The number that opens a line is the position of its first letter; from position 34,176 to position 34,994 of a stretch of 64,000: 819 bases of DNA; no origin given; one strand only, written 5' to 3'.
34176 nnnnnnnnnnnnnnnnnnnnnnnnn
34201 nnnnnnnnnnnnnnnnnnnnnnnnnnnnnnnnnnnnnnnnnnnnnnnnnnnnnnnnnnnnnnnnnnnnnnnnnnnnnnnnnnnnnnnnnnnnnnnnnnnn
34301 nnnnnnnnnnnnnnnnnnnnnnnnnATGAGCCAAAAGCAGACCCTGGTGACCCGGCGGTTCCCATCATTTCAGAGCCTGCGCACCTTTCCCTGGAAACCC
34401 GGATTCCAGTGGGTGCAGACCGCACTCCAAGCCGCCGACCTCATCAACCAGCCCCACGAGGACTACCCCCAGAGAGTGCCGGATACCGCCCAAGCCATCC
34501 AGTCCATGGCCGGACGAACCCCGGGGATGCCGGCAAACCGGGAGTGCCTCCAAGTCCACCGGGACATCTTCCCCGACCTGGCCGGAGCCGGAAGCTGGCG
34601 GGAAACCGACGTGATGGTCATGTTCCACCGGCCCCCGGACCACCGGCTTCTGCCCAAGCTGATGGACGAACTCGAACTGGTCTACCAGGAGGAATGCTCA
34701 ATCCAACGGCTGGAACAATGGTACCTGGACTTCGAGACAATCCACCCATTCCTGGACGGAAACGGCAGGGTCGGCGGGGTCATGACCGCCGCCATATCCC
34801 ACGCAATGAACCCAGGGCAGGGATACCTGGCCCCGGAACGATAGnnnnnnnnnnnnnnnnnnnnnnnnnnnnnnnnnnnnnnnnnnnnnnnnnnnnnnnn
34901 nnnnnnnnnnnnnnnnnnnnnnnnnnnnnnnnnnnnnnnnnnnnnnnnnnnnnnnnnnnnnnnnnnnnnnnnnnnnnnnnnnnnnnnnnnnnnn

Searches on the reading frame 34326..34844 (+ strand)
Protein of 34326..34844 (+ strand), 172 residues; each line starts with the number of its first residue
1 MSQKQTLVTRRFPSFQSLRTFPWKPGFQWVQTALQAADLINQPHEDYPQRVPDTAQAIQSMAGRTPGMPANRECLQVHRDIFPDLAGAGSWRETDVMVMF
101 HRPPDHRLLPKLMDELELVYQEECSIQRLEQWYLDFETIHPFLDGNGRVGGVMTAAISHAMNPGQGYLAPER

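Call 49: search_protein_families(library=pfam, proteins=[window:34326-34844:+], max_evalue=0.001)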
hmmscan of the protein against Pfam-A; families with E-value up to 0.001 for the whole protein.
window:34326-34844:+ (172 aa): 1 family
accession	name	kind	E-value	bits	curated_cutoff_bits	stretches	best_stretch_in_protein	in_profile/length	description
PF02661.23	Fic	-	8.8e-11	42.9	24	1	73-155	6-90/93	Fic/DOC family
